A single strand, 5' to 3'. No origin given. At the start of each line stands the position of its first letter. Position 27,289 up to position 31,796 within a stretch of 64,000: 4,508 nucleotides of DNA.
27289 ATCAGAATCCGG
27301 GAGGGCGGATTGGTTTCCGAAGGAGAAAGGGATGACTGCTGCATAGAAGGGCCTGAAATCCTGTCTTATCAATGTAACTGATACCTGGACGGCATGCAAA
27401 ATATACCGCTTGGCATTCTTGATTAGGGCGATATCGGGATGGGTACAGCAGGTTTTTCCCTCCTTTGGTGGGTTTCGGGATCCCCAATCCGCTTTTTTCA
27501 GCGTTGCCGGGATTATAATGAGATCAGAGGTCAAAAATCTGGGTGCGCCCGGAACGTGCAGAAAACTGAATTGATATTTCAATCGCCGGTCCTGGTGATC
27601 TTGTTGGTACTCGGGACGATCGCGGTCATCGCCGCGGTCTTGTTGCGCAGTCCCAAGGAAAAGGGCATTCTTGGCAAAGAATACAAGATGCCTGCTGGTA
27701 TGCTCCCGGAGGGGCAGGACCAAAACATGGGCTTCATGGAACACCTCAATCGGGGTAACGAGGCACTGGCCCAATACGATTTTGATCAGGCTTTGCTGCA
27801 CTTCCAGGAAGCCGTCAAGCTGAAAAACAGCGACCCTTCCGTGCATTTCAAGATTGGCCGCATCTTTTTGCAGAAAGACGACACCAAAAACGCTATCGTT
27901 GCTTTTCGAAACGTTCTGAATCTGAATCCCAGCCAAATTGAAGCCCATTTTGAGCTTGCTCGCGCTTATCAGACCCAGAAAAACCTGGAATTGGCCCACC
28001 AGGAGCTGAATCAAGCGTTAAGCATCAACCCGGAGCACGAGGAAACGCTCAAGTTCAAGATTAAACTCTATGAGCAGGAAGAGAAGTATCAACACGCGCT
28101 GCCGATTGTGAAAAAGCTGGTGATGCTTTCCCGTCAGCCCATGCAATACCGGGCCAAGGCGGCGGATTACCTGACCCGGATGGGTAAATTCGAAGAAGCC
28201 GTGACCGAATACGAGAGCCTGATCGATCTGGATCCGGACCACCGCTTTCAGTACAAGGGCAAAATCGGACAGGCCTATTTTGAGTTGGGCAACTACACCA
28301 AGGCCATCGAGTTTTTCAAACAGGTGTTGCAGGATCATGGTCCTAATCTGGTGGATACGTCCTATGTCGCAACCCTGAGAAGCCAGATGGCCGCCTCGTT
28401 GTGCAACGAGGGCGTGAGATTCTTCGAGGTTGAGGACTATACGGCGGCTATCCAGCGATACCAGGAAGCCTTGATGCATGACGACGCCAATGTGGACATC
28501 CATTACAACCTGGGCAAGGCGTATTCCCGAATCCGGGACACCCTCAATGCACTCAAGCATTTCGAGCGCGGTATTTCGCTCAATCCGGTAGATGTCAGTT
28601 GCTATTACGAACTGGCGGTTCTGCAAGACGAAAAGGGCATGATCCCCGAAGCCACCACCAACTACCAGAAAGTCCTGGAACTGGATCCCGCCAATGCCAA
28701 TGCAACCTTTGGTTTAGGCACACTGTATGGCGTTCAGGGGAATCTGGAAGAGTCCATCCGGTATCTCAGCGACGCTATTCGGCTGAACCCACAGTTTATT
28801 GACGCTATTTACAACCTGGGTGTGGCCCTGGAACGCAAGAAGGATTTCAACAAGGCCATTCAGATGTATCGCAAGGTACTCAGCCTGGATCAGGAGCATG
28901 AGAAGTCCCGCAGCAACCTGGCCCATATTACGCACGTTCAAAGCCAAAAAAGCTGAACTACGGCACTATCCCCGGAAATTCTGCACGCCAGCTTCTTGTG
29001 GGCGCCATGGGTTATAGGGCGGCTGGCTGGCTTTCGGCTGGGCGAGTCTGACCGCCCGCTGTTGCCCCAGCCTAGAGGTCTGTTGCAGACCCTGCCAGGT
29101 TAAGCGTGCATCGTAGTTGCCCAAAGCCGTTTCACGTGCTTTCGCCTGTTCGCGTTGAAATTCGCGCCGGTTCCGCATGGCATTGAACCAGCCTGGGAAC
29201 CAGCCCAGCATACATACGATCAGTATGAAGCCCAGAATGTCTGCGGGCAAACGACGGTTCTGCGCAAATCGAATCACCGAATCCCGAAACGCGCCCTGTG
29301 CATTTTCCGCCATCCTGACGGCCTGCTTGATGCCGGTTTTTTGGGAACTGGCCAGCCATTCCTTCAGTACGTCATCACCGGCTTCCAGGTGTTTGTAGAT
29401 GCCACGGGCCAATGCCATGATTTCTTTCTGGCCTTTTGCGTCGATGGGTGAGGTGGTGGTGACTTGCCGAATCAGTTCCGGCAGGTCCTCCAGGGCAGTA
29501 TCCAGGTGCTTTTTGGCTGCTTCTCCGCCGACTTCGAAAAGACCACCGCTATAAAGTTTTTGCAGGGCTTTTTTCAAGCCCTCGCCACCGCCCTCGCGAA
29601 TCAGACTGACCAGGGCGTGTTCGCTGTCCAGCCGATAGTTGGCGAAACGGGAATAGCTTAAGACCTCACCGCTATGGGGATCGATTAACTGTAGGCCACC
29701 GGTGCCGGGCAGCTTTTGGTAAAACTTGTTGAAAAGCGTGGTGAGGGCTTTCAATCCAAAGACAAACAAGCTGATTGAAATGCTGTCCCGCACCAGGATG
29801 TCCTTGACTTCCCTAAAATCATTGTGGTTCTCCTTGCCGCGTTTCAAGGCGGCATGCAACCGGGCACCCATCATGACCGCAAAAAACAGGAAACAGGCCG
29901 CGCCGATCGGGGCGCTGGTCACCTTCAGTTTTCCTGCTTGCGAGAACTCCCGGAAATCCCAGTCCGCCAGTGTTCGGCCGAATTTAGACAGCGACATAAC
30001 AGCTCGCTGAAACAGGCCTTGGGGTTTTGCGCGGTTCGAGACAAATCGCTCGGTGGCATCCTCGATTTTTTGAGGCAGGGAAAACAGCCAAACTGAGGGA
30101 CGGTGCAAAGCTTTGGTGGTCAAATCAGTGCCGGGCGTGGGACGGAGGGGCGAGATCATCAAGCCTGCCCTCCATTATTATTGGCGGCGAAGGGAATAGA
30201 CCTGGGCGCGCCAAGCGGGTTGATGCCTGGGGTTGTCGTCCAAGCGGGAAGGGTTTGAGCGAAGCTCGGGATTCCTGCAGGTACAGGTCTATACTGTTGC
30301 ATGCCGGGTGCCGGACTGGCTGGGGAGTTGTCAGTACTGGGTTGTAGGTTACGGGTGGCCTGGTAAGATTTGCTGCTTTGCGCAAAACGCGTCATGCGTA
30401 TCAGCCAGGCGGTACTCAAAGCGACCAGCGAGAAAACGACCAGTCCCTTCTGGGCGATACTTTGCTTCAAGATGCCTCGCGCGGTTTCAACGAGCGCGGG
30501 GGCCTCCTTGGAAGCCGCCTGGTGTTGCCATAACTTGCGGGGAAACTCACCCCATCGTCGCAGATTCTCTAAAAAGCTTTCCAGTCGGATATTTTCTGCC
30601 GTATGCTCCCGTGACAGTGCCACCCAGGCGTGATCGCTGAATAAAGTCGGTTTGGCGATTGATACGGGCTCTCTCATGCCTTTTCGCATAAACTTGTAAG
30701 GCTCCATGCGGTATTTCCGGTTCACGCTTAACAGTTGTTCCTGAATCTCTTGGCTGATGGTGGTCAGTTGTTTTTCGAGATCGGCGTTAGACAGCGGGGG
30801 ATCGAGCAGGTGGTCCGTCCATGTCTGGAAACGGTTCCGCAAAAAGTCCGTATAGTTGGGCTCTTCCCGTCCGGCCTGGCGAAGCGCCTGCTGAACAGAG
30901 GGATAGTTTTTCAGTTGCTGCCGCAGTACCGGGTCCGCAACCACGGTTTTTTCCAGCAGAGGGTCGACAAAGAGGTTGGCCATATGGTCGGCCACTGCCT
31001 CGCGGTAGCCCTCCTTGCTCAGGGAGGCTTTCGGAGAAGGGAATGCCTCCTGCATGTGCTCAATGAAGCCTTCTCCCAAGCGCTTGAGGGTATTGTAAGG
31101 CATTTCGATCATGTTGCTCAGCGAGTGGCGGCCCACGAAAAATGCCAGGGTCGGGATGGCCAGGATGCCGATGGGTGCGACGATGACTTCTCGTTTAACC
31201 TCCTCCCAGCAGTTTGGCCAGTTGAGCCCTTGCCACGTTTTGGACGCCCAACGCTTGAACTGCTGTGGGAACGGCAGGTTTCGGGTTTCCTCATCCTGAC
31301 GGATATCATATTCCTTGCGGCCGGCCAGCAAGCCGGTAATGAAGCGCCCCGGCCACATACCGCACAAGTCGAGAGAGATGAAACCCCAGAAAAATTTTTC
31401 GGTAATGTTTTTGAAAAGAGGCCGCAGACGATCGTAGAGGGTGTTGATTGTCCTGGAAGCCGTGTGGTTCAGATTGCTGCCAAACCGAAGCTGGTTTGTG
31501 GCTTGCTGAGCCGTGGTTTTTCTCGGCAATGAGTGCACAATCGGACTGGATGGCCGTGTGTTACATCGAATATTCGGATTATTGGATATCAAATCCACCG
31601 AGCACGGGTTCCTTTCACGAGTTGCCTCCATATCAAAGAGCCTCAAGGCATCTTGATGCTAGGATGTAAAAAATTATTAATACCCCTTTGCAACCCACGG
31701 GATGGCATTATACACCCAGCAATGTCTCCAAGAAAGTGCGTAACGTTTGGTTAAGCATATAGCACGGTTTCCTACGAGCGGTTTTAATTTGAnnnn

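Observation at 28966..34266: Divergent quartet of domain-less bitopic proteins sharing a hydrophobic-helix / basic-cluster / Pro-Gln-Ala-rich tail architecture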

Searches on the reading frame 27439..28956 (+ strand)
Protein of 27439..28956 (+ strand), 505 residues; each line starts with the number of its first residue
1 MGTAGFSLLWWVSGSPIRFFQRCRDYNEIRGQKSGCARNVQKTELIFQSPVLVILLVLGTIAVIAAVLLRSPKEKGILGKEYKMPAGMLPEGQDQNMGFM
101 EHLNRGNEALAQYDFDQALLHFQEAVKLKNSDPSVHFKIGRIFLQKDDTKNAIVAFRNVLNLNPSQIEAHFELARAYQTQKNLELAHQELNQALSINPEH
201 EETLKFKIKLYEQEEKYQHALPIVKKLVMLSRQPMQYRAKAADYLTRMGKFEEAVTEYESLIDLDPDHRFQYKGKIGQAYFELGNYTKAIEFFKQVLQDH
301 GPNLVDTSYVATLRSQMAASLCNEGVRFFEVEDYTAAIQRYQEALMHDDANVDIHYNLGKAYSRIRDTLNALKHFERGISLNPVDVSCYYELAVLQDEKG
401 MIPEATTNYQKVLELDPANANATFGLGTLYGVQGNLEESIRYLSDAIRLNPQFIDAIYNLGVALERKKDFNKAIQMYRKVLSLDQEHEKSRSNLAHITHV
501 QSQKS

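Call 71: search_protein_families(library=pfam, proteins=[window:27439-28956:+], max_evalue=0.01)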
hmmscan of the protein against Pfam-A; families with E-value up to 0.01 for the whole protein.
window:27439-28956:+ (505 aa): 40 families (the best 25 are shown)
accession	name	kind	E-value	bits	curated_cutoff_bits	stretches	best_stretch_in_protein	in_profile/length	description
PF13414.12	TPR_11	-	1e-58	195.2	26.8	6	327-363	3-39/42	TPR repeat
PF07719.23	TPR_2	-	3.5e-54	176.9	27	7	168-200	2-34/34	Tetratricopeptide repeat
PF00515.34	TPR_1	-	1.3e-53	177.1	27.8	6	455-486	2-33/34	Tetratricopeptide repeat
PF13181.12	TPR_8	-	4.2e-46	151.6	25.7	4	455-487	2-34/34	Tetratricopeptide repeat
PF14559.12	TPR_19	-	2.1e-36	124.5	25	5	144-202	2-60/68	Tetratricopeptide repeat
PF13432.12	TPR_16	-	4.1e-35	120.2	32.7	6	241-298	3-59/65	Tetratricopeptide repeat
PF13428.12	TPR_14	-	5.3e-31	104.4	23.5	1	168-209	2-43/44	Tetratricopeptide repeat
PF13431.12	TPR_17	-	4.8e-30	101.7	24.4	2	409-440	2-33/34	Tetratricopeptide repeat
PF13424.12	TPR_12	-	1.3e-26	93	30.1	2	242-297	10-72/77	Tetratricopeptide repeat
PF13174.12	TPR_6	-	1.2e-25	88.8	26.3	2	275-300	5-30/33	Tetratricopeptide repeat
PF13371.12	TPR_9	-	2.1e-18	66.5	35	1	140-201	2-63/73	Tetratricopeptide repeat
PF13176.12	TPR_7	-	3.4e-18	64.6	27.9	1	456-485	1-30/36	Tetratricopeptide repeat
PF23914.1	TPR_CcmH_CycH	-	1.9e-15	57.5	42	3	110-222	27-142/158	Cytochrome c-type biogenesis protein H TPR domain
PF24575.1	TPR_Slam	-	5.7e-15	56.1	35.2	0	461-501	54-94/104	Surface lipoprotein assembly modifier, N-terminal TPR repeats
PF12895.13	ANAPC3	-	6.6e-14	52.4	27.2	1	146-225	2-80/82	Anaphase-promoting complex, cyclosome, subunit 3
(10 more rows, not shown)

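Call 91: search_protein_families(library=ncbifam, proteins=[window:27439-28956:+], max_evalue=0.00001)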
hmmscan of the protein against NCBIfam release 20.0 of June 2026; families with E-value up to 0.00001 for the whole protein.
window:27439-28956:+ (505 aa): 34 families (the best 25 are shown)
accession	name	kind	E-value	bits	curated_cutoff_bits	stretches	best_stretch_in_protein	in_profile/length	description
NF040959.1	MamA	equivalog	1.6e-53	181.2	200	4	332-484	51-203/204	magnetosome protein MamA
TIGR02917.1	PEP_TPR_lipo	equivalog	1.1e-40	139.4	312.2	2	108-312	576-778/899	XrtA/PEP-CTERM system TPR-repeat protein PrsT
TIGR02521.1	type_IV_pilW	equivalog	1.3e-27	96.8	154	2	391-494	36-139/234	type IV pilus biogenesis/stability protein PilW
NF047507.1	TPR_BatC_Lepto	exception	1.1e-23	83.8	175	2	103-205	28-134/214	TPR repeat-containing protein BatC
NF047558.1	TPR_END_plus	domain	3.6e-23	81.3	32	0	424-457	3-36/56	TPR end-of-group domain-containing protein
TIGR02552.1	LcrH_SycD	equivalog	3.4e-22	78.6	104.8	0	213-298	30-114/136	SycD/LcrH family type III secretion system chaperone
NF033758.1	gliding_GltE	equivalog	1.1e-21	77.3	225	2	343-484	213-355/411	adventurous gliding motility TPR repeat lipoprotein GltE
NF033762.1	social_mot_Tgl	equivalog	4.3e-21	75.4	225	2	388-482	33-128/252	social motility TPR repeat lipoprotein Tgl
NF033920.0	C39_PA2778_fam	equivalog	7.5e-21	74.7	150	0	107-198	164-255/255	PA2778 family cysteine peptidase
NF047371.1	FlcA_CTERM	equivalog_domain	3.8e-20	71.9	300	1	111-219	451-556/646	periplasmic flagellar collar protein FlcA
TIGR02795.1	tol_pal_ybgF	equivalog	5.7e-20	72.1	90.1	0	418-481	37-103/119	tol-pal system protein YbgF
NF002725.1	PRK02603.1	equivalog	4.2e-18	65.9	143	1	330-406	47-126/173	photosystem I assembly protein Ycf3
NF008757.0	PRK11788.1-5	equivalog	2e-16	60.1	363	1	100-299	36-243/388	lipopolysaccharide assembly protein LapB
TIGR00990.1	3a0801s09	subfamily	2.8e-16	59.3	757.25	1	370-489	383-502/615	mitochondrial import receptor subunit TOM70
NF008391.2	PRK11189.1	equivalog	3.1e-16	59.7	250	0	109-195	82-161/297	lipoprotein NlpI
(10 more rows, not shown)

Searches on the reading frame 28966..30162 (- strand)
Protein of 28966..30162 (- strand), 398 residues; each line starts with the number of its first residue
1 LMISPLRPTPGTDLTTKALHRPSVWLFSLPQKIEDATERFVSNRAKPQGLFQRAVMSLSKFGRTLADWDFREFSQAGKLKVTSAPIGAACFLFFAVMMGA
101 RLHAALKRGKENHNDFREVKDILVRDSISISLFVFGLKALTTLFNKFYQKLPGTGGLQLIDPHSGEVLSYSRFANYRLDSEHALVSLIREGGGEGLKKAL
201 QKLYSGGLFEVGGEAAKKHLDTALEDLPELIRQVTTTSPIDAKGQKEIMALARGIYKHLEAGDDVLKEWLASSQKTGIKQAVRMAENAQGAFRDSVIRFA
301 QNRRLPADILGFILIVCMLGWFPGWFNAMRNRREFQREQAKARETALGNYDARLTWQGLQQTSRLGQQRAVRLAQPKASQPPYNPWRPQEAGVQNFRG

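Call 3: search_protein_families(library=pfam, proteins=[window:28966-30162:-], max_evalue=1)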
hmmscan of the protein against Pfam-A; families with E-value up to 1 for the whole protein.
window:28966-30162:- (398 aa): 2 families
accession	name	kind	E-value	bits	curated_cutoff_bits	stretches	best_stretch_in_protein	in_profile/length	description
PF06305.16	LapA_dom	-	0.003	17.9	28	1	309-344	23-58/64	Lipopolysaccharide assembly protein A domain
PF24315.1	DUF7489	-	0.22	11.8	27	1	243-269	33-59/65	Domain of unknown function (DUF7489)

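Call 4: search_protein_families(library=ncbifam, proteins=[window:28966-30162:-], max_evalue=1)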
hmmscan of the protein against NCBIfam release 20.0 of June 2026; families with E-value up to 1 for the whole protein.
window:28966-30162:- (398 aa): 0 families

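Call 7: find_homologous_proteins(query=window:28966-30162:-)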
Query window:28966-30162:- (398 aa): 3 proteins with E <= 0.001 among 4823 candidates.
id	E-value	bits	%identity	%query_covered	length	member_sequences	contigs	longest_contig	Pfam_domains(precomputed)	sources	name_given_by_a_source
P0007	4.9e-265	896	100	100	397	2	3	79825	-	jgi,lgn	jgi:hypothetical protein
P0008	5.5e-123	429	54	93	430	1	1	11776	-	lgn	-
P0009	7.8e-102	359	49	96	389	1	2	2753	-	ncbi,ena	-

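Call 64: search_protein_families(library=padloc, proteins=[window:28966-30162:-], max_evalue=0.1)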
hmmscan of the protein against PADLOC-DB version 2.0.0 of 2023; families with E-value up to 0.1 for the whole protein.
window:28966-30162:- (398 aa): 0 families

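Call 65: search_protein_families(library=phrogs, proteins=[window:28966-30162:-], max_evalue=0.1)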
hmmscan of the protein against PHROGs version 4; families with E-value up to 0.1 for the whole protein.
window:28966-30162:- (398 aa): 0 families

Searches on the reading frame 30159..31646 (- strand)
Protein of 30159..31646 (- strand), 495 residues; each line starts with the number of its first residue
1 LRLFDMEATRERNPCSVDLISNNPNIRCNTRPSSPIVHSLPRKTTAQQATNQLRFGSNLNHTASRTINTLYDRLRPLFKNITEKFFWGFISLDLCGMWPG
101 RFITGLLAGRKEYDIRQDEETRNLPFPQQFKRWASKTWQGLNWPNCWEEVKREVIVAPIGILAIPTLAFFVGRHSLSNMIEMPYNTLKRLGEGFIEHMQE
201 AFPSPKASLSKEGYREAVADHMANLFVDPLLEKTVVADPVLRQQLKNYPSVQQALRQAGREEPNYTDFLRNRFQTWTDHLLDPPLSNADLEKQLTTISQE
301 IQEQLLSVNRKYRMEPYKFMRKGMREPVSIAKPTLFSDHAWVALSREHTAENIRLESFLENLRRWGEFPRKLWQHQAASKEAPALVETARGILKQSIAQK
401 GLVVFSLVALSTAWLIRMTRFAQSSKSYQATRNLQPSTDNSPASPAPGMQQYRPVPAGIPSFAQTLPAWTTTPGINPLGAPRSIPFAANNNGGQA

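Call 3: search_protein_families(library=pfam, proteins=[window:30159-31646:-], max_evalue=1)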
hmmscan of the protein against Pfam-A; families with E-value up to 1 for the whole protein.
window:30159-31646:- (495 aa): 1 family
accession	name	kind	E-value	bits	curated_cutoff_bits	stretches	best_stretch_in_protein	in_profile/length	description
PF20920.2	DAXX_hist_bd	-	0.13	12.6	27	1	266-312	36-82/84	Death domain-associated protein 6, histone binding domain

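Call 4: search_protein_families(library=ncbifam, proteins=[window:30159-31646:-], max_evalue=1)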
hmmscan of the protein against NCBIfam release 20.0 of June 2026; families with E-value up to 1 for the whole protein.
window:30159-31646:- (495 aa): 0 families

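Call 57: find_homologous_proteins(query=A6)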
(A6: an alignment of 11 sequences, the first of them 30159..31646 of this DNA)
Query A6 (11 sequences) (495 aa, profile of the alignment): 3 proteins with E <= 0.001 among 8000 candidates.
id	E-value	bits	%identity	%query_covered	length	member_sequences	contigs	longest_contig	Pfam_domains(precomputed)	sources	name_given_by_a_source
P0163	1.2e-162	560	100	92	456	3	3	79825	-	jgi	jgi:hypothetical protein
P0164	1.5e-158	547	57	83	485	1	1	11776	-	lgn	-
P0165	1.2e-105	372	47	78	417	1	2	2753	-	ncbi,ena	-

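Call 64: search_protein_families(library=padloc, proteins=[window:30159-31646:-], max_evalue=0.1)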
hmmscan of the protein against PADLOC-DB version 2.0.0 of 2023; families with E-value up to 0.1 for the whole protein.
window:30159-31646:- (495 aa): 0 families

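Call 65: search_protein_families(library=phrogs, proteins=[window:30159-31646:-], max_evalue=0.1)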
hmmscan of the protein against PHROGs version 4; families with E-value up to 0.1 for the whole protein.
window:30159-31646:- (495 aa): 0 families

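Call 85: predict_structure(alignment_id=A7)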
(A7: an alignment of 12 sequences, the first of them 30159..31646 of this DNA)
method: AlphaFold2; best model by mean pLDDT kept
length: 495 residues; sequences in the alignment: 12
mean_pLDDT: 62.8   pTM: 0.53
mean pLDDT of the five models: 62.8, 62.2, 61.7, 59.3, 58.5
residues with pLDDT >= 90: 86; 70-90: 130; 50-70: 110; < 50: 169
segments of 3 or more residues with pLDDT < 50: 1-68, 74-81, 321-334, 425-495
pLDDT, mean of each block of 10 residues (from residue 1): 32 31 30 32 29 31 44 45 52 53 60 67 76 71 63 54 62 72 87 91 77 91 89 89 92 91 94 92 76 92 89 58 43 63 80 88 90 74 83 86 73 67 49 38 31 29 27 30 31 27
secondary structure, 60 per line:
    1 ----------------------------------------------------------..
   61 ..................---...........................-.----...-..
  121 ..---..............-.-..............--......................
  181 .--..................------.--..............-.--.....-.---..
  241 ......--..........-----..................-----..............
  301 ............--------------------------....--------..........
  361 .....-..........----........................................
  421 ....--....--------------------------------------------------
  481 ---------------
elements in order: H59-78 H82-108 H119-122 H126-139 H143-156 H159-181 H184-201 H211-224 H229-233 H239-246 H249-258 H265-281 H287-312 E339-342 E351-354 H355-365 H367-376 H382-424 H427-430
